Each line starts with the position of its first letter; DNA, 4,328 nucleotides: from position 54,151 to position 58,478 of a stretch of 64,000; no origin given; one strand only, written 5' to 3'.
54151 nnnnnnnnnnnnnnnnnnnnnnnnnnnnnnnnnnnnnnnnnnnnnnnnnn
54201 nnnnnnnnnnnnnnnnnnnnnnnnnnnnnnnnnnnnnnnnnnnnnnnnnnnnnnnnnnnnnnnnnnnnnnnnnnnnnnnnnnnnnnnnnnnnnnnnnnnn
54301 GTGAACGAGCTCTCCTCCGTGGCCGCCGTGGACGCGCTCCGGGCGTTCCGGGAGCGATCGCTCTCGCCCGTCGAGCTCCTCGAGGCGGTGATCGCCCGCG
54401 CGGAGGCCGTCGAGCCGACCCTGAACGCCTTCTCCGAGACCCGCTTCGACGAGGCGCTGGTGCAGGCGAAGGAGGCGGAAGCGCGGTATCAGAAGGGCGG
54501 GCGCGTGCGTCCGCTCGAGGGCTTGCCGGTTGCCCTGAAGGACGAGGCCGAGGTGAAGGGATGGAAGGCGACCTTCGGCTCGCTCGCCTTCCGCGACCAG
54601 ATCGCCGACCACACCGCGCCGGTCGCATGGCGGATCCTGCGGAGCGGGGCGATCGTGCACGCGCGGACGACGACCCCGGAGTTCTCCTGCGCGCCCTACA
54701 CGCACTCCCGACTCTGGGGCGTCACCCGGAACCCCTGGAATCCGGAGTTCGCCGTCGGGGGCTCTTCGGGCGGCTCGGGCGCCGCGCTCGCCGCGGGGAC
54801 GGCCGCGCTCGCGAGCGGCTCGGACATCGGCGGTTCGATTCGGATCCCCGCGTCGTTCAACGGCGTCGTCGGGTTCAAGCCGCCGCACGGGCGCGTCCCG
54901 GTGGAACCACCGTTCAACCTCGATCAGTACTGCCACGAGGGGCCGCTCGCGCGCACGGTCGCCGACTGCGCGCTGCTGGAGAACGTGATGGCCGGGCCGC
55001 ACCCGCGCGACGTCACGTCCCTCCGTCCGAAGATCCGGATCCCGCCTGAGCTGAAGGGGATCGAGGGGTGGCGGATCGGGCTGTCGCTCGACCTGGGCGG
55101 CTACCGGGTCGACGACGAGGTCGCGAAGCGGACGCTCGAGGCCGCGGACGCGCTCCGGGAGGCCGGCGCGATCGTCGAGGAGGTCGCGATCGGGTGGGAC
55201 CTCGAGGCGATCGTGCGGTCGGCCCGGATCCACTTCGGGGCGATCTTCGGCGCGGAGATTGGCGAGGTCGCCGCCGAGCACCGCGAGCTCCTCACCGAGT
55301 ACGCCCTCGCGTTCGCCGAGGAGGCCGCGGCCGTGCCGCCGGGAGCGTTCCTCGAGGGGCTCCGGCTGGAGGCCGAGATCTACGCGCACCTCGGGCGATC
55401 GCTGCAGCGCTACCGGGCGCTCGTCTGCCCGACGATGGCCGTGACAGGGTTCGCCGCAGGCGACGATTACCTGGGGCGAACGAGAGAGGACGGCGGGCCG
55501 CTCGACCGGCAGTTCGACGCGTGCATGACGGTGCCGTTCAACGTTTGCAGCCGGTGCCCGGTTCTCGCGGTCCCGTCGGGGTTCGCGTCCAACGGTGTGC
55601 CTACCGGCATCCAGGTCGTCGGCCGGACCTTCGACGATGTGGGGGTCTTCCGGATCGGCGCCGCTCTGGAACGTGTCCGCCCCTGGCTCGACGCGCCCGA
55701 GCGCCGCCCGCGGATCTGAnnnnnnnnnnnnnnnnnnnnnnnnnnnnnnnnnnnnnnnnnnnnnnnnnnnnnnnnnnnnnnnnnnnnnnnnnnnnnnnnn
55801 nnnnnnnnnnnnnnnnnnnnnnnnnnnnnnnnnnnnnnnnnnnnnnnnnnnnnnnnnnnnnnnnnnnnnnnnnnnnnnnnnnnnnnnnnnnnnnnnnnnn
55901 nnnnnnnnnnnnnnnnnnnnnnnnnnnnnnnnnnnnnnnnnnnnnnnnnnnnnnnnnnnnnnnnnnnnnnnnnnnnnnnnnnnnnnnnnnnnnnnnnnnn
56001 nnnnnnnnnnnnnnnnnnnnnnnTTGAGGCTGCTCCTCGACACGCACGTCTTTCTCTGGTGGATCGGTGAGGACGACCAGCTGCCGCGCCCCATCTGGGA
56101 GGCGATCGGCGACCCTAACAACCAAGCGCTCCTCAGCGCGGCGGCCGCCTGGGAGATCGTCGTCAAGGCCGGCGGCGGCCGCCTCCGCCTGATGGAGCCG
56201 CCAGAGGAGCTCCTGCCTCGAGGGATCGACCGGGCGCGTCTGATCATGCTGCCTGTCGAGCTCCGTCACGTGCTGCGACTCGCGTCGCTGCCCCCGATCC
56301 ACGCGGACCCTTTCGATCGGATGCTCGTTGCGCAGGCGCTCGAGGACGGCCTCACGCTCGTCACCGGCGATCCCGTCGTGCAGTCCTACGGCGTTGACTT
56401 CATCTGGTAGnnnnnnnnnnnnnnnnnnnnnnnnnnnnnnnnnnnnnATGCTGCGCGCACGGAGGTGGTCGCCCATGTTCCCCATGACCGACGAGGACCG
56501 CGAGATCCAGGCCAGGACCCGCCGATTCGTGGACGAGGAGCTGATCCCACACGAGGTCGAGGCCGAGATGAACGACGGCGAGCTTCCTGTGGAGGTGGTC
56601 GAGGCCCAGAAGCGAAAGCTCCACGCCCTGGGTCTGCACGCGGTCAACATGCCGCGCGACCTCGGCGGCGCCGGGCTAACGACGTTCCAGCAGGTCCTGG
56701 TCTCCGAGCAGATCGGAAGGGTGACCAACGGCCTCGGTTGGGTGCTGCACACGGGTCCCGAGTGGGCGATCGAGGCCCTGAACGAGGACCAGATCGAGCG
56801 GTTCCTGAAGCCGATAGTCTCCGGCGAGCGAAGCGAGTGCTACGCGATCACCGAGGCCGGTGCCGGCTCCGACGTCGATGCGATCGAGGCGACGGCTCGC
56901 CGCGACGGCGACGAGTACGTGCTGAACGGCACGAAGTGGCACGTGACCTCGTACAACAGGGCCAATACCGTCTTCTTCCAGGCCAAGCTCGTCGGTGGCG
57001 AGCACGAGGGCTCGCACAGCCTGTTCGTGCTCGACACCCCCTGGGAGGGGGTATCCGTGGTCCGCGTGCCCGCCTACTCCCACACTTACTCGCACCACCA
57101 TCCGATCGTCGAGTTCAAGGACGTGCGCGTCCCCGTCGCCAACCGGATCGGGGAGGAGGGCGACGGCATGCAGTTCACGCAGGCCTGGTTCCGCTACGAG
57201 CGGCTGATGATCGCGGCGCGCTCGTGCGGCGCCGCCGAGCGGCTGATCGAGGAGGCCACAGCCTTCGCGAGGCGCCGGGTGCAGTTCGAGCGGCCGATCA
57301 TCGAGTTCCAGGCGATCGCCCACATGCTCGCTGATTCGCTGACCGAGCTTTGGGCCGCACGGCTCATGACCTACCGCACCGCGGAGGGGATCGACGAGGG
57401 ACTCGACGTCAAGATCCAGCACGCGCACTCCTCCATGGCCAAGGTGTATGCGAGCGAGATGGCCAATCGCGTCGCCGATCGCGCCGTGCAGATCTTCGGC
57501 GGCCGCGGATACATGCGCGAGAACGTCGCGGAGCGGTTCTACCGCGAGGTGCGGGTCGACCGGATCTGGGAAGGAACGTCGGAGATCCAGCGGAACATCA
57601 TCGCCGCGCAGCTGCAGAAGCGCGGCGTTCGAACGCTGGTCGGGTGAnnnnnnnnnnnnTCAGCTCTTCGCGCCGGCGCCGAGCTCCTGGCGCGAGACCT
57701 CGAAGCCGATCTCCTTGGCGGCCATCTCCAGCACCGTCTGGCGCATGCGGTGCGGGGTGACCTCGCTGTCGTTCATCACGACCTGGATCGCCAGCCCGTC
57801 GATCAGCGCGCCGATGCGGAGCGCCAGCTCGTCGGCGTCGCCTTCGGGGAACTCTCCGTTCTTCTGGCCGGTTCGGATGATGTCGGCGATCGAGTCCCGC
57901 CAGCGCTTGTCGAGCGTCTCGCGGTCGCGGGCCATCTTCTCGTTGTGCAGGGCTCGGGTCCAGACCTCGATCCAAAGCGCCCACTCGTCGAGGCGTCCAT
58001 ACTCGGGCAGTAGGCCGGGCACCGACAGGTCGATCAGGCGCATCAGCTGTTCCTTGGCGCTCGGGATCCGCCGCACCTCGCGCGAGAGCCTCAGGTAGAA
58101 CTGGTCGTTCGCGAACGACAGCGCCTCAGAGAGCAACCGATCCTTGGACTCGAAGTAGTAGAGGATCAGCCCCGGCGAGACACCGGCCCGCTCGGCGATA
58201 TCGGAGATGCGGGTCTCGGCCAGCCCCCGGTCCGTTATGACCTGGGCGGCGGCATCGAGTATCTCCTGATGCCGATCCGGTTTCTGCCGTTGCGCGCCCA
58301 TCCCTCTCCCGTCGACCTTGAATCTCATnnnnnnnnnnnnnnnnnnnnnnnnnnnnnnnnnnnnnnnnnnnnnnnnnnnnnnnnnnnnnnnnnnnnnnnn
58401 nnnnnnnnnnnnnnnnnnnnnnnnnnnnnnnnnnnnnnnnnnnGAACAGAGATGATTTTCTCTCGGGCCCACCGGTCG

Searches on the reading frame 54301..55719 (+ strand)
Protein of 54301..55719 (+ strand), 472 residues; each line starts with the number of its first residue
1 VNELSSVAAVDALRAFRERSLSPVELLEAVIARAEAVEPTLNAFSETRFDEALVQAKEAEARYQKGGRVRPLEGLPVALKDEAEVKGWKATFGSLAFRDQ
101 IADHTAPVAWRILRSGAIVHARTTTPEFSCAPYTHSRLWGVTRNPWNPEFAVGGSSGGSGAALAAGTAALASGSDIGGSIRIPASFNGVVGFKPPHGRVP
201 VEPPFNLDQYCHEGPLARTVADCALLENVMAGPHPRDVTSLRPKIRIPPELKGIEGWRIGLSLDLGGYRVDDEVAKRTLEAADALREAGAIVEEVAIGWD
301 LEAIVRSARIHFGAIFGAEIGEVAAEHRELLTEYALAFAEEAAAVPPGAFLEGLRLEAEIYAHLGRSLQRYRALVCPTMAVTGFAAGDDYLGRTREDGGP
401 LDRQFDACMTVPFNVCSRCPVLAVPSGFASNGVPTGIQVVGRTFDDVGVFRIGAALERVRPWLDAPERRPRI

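Call 4: search_protein_families(library=pfam, proteins=[window:54301-55719:+])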
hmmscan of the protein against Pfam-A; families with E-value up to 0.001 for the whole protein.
window:54301-55719:+ (472 aa): 1 family
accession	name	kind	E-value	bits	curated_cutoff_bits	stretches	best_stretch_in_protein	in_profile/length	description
PF01425.27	Amidase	-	2.3e-86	291.1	27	1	25-448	1-443/445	Amidase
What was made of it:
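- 54301..55719 (+): Amidase, last gene of the operon. Present only in this window, so probably not part of the conserved system. Pfam Amidase (call 4).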

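Call 5: search_protein_families(library=ncbifam, proteins=[window:54301-55719:+])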
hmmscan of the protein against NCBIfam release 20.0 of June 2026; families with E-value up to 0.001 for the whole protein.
window:54301-55719:+ (472 aa): 26 families (the best 25 are shown)
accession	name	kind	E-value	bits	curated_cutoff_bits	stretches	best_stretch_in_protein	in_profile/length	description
NF004815.0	PRK06169.1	equivalog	1e-105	354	506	1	2-465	5-464/471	amidase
NF005450.0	PRK07042.1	equivalog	1.5e-102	343.5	458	1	1-462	1-454/464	amidase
NF005686.0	PRK07486.1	subfamily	5.6e-82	276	465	1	3-465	10-478/486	amidase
NF005687.0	PRK07487.1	subfamily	1.4e-80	271.3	428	1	2-458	3-454/468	amidase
NF004816.0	PRK06170.1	equivalog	3.5e-67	227.1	503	1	5-467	10-489/493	amidase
NF009119.0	PRK12470.1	equivalog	2.6e-66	224.5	498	1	2-464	4-456/462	amidase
NF004717.0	PRK06061.1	equivalog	4.3e-64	217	498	1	10-464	20-471/483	amidase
TIGR00132.1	gatA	equivalog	1.5e-59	202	481.1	2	18-298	7-287/466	Asp-tRNA(Asn)/Glu-tRNA(Gln) amidotransferase subunit GatA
NF005688.0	PRK07488.1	equivalog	3.3e-59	201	532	1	3-297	7-289/474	indoleacetamide hydrolase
NF005899.0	PRK07869.1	equivalog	6e-58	196.8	418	1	4-463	12-465/471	amidase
NF005565.0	PRK07235.1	subfamily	4e-55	187.4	545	2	25-303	42-324/506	amidase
NF006631.0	PRK09201.1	equivalog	3.7e-50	171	461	1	3-458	3-453/466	AtzE family amidohydrolase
NF005460.0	PRK07056.1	subfamily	1.7e-48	165.7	447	1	21-459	22-452/457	amidase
TIGR02715.1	amido_AtzE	subfamily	4.9e-47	160.9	425.75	1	10-458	3-446/452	AtzE family amidohydrolase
NF004622.0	PRK05962.1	equivalog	1e-45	156.4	463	1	25-458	6-426/431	amidase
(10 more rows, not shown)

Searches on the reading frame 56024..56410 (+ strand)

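Call 14: search_protein_families(library=pfam, proteins=[window:56024-56410:+], max_evalue=0.00001)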
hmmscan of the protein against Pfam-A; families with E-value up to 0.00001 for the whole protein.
window:56024-56410:+ (128 aa): 1 family
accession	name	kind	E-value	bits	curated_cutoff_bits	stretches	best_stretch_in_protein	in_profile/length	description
PF01850.27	PIN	-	2.2e-12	48.1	23.6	1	4-117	2-112/120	PIN domain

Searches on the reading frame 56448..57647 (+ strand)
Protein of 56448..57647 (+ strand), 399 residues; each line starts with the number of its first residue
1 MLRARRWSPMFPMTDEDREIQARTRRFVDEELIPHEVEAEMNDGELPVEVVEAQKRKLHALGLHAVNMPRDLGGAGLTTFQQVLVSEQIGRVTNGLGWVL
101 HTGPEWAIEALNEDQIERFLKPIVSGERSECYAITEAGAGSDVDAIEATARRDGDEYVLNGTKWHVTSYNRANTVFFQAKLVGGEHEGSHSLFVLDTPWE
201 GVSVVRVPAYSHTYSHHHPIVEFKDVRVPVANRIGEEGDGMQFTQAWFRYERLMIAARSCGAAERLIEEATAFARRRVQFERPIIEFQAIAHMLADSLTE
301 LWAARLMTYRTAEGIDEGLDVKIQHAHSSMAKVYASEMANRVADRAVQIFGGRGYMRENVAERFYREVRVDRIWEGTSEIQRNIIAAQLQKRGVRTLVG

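Call 14: search_protein_families(library=pfam, proteins=[window:56448-57647:+], max_evalue=0.00001)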
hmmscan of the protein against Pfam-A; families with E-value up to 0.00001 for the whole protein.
window:56448-57647:+ (399 aa): 5 families
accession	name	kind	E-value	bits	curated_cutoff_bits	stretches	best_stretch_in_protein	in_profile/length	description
PF00441.29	Acyl-CoA_dh_1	-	1.3e-49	168.6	22.4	1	238-389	1-149/150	Acyl-CoA dehydrogenase, C-terminal domain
PF08028.16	Acyl-CoA_dh_2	-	4.8e-20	72.6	22.7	1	253-378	1-133/134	Acyl-CoA dehydrogenase, C-terminal domain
PF02771.21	Acyl-CoA_dh_N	-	7.9e-18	65.3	22.9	1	14-127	1-113/113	Acyl-CoA dehydrogenase, N-terminal domain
PF02770.24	Acyl-CoA_dh_M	-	6.1e-15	55.6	33.3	1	131-209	1-80/97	Acyl-CoA dehydrogenase, middle domain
PF22924.1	ACOX_C_alpha1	-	7.7e-08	32.8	27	1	251-379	7-158/169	Acyl-CoA oxidase, C-alpha1 domain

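Call 85: search_protein_families(library=ncbifam, proteins=[window:56448-57644:+], max_evalue=0.001)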
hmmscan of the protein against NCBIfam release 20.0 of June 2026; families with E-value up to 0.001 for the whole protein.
window:56448-57644:+ (399 aa): 22 families
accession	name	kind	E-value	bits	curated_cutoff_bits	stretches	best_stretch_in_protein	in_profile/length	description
NF042972.1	AcrlCoAredClosAcrC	equivalog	1.7e-64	217.9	640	1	11-389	3-376/378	acryloyl-CoA reductase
NF058590.1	AcCoDHFadEBacil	equivalog_domain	4.1e-61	207.2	600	1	13-394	21-415/586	acyl-CoA dehydrogenase FadE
NF043006.1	CyhCrbnylCoADH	equivalog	4.2e-57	193.9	650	1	14-391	5-377/380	cyclohexane-1-carbonyl-CoA dehydrogenase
NF045652.1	ProlPCPDhRedW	equivalog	1.3e-51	175.6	650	1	58-389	40-373/376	L-prolyl-[peptidyl-carrier protein] dehydrogenase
NF053553.1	prodigi_MBC_PigA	equivalog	7.6e-51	173.4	500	1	11-389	3-379/381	prodigiosin MBC biosynthesis dehydrogenase PigA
NF042439.1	SulpropCoADesulf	equivalog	1.4e-50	172.1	600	1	22-390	2-371/379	3-sulfinopropanoyl-CoA desulfinase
NF045552.1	GlutCoADH_Des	equivalog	2.9e-48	165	470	1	11-388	3-378/387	glutaryl-CoA dehydrogenase Acd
NF008997.0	PRK12341.1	equivalog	1.5e-45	155.9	537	1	11-391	3-378/382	acyl-CoA dehydrogenase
NF002885.1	PRK03354.1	equivalog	5.3e-44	150.8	540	1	13-384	5-368/378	crotonobetainyl-CoA dehydrogenase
TIGR03207.1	cyc_hxne_CoA_dh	equivalog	9.8e-37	126.5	575.35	1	17-387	5-369/372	cyclohexanecarboxyl-CoA dehydrogenase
NF052270.1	Staph_DH_FadE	equivalog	1.5e-25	89.7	600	1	112-389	122-393/400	acyl-CoA dehydrogenase FadE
TIGR03204.1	pimC_large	equivalog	3.8e-24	85.3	623.85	1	20-352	11-341/395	pimeloyl-CoA dehydrogenase large subunit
NF037942.1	ac_ACP_DH_MbtN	equivalog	5.3e-19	68.2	700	1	120-390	101-366/376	mycobactin biosynthesis acyl-ACP dehydrogenase MbtN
TIGR03203.1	pimD_small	equivalog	1.8e-17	63.5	652.7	1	57-374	45-362/378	pimeloyl-CoA dehydrogenase small subunit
NF049984.1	Rv1679_FadE16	equivalog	3.4e-17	62.7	600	1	42-379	21-355/371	Rv1679 family acyl-CoA dehydrogenase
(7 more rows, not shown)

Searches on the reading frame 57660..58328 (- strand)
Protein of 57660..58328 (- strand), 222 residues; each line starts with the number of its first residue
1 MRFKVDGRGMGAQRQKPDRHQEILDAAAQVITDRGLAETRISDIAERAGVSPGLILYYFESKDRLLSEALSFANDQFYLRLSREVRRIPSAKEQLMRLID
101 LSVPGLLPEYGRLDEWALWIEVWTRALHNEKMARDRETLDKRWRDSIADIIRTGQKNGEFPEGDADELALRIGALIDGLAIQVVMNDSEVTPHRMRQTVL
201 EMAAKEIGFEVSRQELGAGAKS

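Call 14: search_protein_families(library=pfam, proteins=[window:57660-58328:-], max_evalue=0.00001)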
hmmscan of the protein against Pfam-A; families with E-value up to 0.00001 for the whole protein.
window:57660-58328:- (222 aa): 3 families
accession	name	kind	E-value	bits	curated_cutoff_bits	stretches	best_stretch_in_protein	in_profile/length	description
PF13977.11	TetR_C_6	-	2.7e-24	86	27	1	92-206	2-113/115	BetI-type transcriptional repressor, C-terminal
PF00440.29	TetR_N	-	9.8e-16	57.7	24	1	23-68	1-46/47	Bacterial regulatory proteins, tetR family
PF16925.10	TetR_C_13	-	4.9e-06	27.3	27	1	140-198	49-108/109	Tetracyclin repressor-like, C-terminal domain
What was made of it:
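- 57660..58328 (-): BetI-like TetR repressor in the adjacent conserved module. Pfam TetR_C_6 (BetI-type) (call 14).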

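Call 85: search_protein_families(library=ncbifam, proteins=[window:57660-58325:-], max_evalue=0.001)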
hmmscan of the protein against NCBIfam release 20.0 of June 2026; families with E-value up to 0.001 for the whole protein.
window:57660-58325:- (221 aa): 19 families
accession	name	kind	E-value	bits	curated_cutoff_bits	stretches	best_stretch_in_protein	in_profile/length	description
TIGR03384.1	betaine_BetI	equivalog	5.4e-25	88.2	201.3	1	15-198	6-181/189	choline-binding transcriptional repressor BetI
NF001978.0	PRK00767.1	equivalog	5e-22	78.7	118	1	15-198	7-183/197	transcriptional regulator BetI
NF053878.1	FATransRegFadRBac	equivalog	6.7e-16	58.6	200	1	17-203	3-185/190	fatty acid metabolism transcriptional regulator FadR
NF011572.0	PRK14996.1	equivalog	2.3e-13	50.5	144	1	14-202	5-186/192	TetR family transcriptional regulator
NF041196.1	ScbR_bind_reg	equivalog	5.9e-12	46.2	150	1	20-179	9-162/191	ScbR family autoregulator-binding transcription factor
NF007949.0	PRK10668.1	equivalog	5.5e-09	35.8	271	1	13-74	7-68/216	multidrug efflux transporter transcriptional repressor AcrR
NF037937.1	septum_RefZ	equivalog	8e-09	35.7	180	1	20-98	2-82/195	forespore capture DNA-binding protein RefZ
NF050111.1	TransRegSACE7040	equivalog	1.7e-08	34.6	250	1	17-132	1-109/186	SACE_7040 family transcriptional regulator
TIGR03613.1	RutR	equivalog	7.7e-08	32.4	368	1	13-69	4-60/202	pyrimidine utilization regulatory protein R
NF011584.0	PRK15008.1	equivalog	1.1e-07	31.9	230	1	17-67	18-68/212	HTH-type transcriptional regulator RutR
NF051852.1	efflux_TF_MtrR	exception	1.3e-07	31.6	280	1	19-197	12-192/205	multidrug efflux system transcriptional repressor MtrR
NF007430.0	PRK09975.1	equivalog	8.4e-07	28.3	274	1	19-68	13-62/220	acrEF/envCD operon transcriptional regulator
NF051457.1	acryl_TF_AcuR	equivalog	9.7e-07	28.3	247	1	6-85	6-85/204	acrylate utilization transcriptional regulator AcuR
NF040929.1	quorum_TF_HapR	equivalog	1.8e-06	27.8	350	1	17-113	15-111/200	LuxR/HapR/OpaR family quorum-sensing transcriptional regulator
NF053516.1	TranRepPrsAVib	equivalog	2.3e-06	27.6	300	1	15-95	4-84/208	TetR family transcriptional repressor PsrA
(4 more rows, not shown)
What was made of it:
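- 57660..58328 (-): NCBIfam best hit is BetI at 88 bits, below cut-off (call 85).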
